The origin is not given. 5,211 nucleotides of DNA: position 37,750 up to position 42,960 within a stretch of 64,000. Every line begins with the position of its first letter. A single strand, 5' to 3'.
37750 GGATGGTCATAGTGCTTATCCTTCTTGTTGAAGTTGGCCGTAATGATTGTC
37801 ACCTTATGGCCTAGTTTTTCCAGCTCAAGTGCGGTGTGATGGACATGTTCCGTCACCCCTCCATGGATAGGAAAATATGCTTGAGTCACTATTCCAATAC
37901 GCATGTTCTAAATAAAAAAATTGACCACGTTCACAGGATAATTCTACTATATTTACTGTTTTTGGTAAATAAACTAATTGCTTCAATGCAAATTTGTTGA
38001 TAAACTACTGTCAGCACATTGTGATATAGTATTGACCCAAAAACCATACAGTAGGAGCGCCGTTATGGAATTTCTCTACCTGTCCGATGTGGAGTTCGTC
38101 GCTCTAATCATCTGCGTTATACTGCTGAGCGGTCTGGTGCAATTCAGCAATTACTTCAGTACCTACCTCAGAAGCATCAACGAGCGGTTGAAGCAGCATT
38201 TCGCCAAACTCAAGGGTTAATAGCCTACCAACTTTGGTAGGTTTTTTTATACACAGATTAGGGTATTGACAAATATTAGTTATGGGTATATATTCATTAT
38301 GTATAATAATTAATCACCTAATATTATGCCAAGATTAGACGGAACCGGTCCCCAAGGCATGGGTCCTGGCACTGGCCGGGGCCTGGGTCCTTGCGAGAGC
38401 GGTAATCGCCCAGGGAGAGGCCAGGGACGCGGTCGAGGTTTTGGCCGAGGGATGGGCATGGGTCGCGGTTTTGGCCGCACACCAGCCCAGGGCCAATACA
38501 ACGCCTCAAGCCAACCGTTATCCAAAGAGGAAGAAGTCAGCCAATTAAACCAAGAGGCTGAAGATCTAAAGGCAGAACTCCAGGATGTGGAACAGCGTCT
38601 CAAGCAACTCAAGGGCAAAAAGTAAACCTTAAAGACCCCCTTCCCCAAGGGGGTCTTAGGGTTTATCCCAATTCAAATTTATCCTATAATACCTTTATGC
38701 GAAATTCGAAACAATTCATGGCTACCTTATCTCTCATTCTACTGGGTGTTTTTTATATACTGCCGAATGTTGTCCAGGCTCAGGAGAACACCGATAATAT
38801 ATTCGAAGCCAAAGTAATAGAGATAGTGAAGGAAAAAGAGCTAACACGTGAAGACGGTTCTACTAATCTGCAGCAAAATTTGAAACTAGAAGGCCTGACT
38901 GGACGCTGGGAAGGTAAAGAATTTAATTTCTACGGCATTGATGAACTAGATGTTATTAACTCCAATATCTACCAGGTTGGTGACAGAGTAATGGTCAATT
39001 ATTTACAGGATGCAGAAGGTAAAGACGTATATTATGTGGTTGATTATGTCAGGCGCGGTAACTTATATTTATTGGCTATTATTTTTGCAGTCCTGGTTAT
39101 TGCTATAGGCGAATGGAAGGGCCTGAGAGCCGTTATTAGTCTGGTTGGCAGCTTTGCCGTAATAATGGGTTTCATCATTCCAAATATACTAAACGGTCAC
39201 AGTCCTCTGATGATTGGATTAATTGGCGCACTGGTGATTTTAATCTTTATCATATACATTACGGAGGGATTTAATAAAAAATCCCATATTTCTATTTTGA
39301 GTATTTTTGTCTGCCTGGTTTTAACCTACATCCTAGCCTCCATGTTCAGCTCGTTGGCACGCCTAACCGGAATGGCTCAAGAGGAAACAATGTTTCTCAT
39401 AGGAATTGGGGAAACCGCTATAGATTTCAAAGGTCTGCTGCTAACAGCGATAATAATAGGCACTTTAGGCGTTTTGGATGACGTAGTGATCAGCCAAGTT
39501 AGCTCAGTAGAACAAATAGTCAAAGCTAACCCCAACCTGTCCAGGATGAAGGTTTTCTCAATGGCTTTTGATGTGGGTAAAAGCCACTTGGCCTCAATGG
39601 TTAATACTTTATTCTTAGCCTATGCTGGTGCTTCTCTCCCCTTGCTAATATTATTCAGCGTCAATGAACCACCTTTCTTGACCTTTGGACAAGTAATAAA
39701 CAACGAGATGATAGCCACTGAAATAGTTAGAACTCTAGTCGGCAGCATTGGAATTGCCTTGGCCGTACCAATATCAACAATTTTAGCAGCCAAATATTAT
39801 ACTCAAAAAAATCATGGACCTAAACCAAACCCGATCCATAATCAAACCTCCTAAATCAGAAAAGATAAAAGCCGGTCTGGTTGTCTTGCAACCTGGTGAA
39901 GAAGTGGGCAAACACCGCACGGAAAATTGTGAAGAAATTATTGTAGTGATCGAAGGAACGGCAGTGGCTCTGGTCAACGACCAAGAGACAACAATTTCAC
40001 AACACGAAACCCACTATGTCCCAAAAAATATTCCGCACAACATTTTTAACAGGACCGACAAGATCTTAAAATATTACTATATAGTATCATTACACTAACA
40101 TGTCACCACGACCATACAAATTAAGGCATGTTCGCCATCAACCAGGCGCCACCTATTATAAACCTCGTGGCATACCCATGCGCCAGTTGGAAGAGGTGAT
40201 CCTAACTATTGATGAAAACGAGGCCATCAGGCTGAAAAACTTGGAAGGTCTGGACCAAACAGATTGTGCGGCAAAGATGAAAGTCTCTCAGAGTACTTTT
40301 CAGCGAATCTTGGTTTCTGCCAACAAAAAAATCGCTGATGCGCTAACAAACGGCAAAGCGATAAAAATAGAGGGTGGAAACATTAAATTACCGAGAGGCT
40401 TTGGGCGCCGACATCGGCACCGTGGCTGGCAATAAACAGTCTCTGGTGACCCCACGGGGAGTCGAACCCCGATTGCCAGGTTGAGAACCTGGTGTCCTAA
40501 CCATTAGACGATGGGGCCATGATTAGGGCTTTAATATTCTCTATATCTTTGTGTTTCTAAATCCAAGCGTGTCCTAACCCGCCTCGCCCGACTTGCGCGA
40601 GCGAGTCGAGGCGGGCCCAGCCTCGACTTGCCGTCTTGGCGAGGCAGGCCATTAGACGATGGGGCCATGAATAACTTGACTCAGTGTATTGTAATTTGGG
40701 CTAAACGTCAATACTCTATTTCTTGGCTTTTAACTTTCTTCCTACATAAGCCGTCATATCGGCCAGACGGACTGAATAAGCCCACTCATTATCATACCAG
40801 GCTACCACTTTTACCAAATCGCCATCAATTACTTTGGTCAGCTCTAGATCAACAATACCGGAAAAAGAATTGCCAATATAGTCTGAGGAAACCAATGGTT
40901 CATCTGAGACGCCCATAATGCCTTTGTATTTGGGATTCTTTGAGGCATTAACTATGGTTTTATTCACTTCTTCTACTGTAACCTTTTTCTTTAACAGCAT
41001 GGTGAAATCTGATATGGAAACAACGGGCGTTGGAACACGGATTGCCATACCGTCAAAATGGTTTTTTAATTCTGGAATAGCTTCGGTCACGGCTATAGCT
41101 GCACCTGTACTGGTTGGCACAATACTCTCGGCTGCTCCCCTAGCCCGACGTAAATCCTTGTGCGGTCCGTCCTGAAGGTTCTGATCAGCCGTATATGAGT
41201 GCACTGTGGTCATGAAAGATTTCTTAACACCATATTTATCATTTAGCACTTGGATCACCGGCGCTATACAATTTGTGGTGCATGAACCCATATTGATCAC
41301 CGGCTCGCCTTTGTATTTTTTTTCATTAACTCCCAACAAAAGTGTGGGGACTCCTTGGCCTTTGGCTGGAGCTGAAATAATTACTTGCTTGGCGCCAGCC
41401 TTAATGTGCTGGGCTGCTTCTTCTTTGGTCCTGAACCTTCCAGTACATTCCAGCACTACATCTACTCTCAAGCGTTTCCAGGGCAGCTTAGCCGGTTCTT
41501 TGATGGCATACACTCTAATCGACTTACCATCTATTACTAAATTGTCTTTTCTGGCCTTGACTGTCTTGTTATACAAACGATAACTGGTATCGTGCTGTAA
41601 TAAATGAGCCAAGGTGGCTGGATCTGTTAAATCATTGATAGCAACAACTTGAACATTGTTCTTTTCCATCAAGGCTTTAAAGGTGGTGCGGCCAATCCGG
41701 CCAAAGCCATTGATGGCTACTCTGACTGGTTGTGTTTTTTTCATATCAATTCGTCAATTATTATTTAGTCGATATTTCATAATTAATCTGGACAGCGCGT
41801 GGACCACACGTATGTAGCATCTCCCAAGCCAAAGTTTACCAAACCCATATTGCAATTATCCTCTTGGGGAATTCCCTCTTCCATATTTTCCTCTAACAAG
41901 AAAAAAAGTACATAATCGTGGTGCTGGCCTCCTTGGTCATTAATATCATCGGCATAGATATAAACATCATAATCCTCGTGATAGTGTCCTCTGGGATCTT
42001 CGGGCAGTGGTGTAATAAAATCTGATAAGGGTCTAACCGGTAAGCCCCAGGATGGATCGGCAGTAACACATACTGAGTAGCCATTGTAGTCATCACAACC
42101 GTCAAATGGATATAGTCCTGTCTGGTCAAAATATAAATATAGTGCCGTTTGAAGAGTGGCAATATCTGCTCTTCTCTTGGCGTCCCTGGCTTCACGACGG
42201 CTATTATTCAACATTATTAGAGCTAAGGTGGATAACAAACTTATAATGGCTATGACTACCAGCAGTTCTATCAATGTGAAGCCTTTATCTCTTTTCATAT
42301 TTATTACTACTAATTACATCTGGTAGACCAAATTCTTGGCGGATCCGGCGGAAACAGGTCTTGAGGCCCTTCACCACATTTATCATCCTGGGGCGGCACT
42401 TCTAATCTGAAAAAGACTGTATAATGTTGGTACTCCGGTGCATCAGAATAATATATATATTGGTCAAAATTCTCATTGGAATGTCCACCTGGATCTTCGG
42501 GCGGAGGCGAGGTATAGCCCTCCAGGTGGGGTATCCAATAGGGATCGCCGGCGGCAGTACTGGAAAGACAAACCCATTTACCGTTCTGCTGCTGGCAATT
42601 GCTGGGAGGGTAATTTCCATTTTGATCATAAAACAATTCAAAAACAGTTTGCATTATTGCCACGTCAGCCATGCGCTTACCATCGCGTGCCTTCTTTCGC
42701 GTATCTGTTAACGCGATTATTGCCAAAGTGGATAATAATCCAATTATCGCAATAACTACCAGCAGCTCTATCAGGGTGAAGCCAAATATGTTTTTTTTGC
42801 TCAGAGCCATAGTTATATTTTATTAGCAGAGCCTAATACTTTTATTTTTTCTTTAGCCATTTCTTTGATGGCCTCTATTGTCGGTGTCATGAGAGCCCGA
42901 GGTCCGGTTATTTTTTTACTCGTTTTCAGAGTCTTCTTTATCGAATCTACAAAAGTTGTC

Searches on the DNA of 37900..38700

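Call 99: search_rna_families(source=window, start=37900, end=38700, threshold=evalue, max_evalue=1)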
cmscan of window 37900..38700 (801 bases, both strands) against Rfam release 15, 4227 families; matches with E-value up to 1: 0.
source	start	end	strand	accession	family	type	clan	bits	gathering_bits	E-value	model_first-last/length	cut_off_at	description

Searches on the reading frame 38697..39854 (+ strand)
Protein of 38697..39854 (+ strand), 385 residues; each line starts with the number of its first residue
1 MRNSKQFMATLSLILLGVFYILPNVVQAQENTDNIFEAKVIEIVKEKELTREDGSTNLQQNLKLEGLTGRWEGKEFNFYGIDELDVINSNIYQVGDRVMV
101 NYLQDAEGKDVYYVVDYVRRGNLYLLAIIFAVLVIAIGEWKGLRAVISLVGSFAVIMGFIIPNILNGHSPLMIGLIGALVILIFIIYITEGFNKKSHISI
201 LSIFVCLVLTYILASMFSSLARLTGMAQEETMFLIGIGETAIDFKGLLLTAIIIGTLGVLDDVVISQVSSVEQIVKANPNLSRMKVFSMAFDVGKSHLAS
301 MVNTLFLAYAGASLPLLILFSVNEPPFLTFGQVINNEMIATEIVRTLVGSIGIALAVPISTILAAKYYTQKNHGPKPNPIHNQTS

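Call 69: search_protein_families(library=pfam, proteins=[window:38697-39854:+], max_evalue=0.00001)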
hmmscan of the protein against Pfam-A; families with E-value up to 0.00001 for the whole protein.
window:38697-39854:+ (385 aa): 1 family
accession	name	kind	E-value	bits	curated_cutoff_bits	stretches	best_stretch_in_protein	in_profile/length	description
PF07907.16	YibE_F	-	1.3e-69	234.8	27.2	1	123-365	1-240/241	YibE/F-like protein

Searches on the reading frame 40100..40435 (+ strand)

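Call 69: search_protein_families(library=pfam, proteins=[window:40100-40435:+], max_evalue=0.00001)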
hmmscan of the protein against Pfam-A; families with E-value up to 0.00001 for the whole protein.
window:40100-40435:+ (111 aa): 1 family
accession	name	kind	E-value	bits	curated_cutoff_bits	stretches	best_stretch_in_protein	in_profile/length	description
PF02001.22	DUF134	-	2.9e-22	79.5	27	1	3-96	5-96/98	Protein of unknown function DUF134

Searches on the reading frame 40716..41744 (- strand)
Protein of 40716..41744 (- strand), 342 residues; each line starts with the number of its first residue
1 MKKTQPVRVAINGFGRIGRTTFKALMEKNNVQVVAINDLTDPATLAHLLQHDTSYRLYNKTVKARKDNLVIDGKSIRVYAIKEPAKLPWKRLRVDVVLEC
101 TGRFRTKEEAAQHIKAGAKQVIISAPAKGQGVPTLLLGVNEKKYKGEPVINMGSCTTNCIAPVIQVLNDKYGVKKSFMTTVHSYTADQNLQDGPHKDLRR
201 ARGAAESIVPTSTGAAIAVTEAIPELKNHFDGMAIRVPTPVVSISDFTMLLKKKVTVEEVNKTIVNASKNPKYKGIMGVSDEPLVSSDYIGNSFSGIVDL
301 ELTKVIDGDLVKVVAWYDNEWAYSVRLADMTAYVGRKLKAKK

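Call 65: search_protein_families(library=pfam, proteins=[window:40716-41744:-], max_evalue=0.00001)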
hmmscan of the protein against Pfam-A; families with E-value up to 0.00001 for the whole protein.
window:40716-41744:- (342 aa): 2 families
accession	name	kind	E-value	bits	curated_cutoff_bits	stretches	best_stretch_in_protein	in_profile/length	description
PF02800.25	Gp_dh_C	-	9.8e-59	197.9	24.4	1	160-317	1-158/158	Glyceraldehyde 3-phosphate dehydrogenase, C-terminal domain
PF00044.30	Gp_dh_N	-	2.3e-37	127.8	31.7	1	7-107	1-101/101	Glyceraldehyde 3-phosphate dehydrogenase, NAD binding domain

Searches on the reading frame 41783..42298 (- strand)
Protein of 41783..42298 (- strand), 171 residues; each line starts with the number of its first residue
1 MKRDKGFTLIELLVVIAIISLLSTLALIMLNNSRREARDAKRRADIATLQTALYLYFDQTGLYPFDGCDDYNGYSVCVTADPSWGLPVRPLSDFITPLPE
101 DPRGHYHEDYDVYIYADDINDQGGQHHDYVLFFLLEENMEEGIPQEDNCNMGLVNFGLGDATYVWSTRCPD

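Call 65: search_protein_families(library=pfam, proteins=[window:41783-42298:-], max_evalue=0.00001)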
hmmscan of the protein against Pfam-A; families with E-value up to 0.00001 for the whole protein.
window:41783-42298:- (171 aa): 1 family
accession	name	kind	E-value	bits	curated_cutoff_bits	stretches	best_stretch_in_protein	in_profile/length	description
PF07963.17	N_methyl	-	4.7e-10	39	21.2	1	1-27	1-27/27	Prokaryotic N-terminal methylation motif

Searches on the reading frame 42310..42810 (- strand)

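Call 65: search_protein_families(library=pfam, proteins=[window:42310-42810:-], max_evalue=0.00001)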
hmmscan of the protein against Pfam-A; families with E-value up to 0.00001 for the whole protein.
window:42310-42810:- (166 aa): 1 family
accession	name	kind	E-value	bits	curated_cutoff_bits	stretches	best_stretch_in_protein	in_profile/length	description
PF07963.17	N_methyl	-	1.5e-07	31.1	21.2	1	6-30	2-26/27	Prokaryotic N-terminal methylation motif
